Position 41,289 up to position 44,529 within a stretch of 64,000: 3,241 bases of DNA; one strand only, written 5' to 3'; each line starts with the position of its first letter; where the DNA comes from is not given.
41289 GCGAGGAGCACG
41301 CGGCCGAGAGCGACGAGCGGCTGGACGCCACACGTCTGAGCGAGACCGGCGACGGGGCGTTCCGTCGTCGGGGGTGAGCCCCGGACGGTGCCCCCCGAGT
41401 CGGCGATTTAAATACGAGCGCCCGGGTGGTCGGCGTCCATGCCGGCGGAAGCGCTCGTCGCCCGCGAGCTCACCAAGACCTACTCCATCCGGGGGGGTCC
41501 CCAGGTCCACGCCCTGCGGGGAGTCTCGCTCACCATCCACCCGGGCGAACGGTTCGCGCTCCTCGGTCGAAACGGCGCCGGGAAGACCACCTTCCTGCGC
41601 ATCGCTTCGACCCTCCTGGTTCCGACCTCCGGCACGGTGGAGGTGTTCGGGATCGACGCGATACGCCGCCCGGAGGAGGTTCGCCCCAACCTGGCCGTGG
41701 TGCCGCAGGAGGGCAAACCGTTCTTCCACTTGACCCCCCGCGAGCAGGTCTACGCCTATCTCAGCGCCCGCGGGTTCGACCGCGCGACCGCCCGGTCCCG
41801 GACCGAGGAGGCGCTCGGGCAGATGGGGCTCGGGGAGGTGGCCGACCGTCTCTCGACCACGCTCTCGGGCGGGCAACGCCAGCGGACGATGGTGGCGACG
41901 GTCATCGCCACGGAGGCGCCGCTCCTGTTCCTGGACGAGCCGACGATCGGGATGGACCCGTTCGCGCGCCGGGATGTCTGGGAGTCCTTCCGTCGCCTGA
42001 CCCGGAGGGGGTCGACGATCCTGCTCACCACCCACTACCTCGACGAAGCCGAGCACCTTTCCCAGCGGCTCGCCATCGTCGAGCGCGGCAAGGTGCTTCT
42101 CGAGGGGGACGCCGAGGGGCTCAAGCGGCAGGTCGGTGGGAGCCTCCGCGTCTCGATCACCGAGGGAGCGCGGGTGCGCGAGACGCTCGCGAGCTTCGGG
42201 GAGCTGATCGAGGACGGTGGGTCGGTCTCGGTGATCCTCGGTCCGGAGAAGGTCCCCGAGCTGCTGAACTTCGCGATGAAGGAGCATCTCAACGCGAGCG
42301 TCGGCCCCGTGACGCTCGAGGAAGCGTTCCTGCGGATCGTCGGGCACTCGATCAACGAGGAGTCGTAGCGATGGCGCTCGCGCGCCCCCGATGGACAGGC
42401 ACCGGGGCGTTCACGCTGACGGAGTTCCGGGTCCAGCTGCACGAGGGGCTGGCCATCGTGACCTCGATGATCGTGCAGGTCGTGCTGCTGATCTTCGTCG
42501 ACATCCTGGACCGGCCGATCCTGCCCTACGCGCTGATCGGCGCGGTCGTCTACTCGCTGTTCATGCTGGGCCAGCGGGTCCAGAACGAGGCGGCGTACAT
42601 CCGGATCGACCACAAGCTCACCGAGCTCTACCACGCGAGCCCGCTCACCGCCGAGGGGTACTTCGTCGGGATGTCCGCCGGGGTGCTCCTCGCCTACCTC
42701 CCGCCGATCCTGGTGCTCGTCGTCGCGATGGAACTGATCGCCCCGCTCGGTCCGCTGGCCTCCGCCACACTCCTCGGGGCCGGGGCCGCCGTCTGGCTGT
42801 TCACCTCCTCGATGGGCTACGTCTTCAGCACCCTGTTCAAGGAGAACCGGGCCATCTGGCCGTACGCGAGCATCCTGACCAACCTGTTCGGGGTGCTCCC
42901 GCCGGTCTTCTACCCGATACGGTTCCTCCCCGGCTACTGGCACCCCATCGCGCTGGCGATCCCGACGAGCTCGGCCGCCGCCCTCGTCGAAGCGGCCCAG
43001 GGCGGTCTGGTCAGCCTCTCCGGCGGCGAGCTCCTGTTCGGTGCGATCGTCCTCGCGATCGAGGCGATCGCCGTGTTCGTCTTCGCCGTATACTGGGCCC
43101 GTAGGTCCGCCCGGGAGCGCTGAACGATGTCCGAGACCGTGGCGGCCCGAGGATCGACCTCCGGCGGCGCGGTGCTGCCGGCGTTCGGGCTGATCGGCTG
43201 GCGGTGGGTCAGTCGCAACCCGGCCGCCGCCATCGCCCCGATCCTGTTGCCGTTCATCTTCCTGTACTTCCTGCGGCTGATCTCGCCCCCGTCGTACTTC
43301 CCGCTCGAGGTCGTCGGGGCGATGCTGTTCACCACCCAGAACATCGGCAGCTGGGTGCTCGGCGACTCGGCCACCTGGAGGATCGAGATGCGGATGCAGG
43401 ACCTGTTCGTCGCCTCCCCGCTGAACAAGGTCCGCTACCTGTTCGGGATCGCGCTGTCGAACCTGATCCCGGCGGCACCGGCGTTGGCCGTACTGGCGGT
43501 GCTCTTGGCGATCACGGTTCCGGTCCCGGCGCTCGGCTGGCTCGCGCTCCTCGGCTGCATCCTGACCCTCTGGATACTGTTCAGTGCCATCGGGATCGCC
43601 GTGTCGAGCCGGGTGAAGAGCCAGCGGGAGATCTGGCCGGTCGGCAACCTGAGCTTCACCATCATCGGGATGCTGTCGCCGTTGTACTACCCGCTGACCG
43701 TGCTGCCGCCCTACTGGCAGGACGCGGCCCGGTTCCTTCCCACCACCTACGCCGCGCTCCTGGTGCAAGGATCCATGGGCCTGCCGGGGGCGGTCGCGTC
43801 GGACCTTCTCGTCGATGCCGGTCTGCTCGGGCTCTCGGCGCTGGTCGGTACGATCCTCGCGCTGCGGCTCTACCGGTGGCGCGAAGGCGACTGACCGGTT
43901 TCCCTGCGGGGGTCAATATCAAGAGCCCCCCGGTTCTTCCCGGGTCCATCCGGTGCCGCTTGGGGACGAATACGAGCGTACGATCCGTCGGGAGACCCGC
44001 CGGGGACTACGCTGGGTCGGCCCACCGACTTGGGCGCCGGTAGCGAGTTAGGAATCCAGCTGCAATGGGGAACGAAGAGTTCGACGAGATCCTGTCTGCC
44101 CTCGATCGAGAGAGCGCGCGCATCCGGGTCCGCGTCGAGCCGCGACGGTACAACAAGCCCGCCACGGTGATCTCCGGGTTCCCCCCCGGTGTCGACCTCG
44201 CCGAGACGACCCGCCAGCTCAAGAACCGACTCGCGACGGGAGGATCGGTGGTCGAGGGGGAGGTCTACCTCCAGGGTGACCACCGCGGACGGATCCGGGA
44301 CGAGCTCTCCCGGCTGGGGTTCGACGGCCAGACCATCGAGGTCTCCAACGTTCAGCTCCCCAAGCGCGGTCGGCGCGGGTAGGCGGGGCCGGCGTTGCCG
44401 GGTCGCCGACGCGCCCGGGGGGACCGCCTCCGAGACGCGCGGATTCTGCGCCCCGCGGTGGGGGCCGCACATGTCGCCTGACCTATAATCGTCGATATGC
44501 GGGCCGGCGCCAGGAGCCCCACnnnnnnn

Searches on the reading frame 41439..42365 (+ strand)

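Call 13: search_protein_families(library=pfam, proteins=[window:41439-42365:+], max_evalue=0.01)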
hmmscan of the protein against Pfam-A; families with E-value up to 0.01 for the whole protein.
window:41439-42365:+ (309 aa): 4 families
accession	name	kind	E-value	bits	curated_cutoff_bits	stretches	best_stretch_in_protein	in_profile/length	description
PF00005.33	ABC_tran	-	1.3e-30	107.2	25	1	26-169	1-136/137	ABC transporter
PF13304.12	AAA_21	-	2.9e-12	47.7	27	1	157-199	253-298/304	AAA domain, putative AbiEii toxin, Type IV TA system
PF13555.12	AAA_29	-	0.00015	21.9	27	1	27-64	13-50/61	P-loop containing region of AAA domain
PF02463.25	SMC_N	-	0.002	18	40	0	141-202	136-200/220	RecF/RecN/SMC N terminal domain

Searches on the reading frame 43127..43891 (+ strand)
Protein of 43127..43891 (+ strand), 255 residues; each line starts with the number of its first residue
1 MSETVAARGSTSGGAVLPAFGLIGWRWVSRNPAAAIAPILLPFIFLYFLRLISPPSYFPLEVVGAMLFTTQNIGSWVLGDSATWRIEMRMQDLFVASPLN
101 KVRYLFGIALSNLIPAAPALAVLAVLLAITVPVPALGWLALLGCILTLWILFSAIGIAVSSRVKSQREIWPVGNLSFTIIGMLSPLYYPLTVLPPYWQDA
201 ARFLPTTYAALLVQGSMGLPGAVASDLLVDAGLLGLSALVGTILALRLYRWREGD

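Call 13: search_protein_families(library=pfam, proteins=[window:43127-43891:+], max_evalue=0.01)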
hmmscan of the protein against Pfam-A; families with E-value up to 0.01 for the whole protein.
window:43127-43891:+ (255 aa): 2 families
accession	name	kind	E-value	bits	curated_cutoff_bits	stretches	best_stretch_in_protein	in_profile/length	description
PF01061.29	ABC2_membrane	-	1.2e-09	38.5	26.9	1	29-210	15-203/211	ABC-2 type transporter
PF12698.13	ABC2_membrane_3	-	3.1e-05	23.7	31.6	1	89-246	191-346/347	ABC-2 family transporter protein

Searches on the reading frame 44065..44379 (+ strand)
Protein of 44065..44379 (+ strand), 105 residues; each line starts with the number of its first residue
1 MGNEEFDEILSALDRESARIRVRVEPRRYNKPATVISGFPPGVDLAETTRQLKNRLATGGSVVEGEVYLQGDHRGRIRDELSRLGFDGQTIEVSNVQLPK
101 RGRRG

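Call 84: search_protein_families(library=pfam, proteins=[window:44065-44379:+], max_evalue=0.01)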
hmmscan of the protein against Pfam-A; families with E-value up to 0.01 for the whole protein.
window:44065-44379:+ (105 aa): 1 family
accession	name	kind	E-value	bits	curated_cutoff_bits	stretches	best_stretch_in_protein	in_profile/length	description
PF01253.27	SUI1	-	4.2e-16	59.6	25.5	1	17-86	2-76/77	Translation initiation factor SUI1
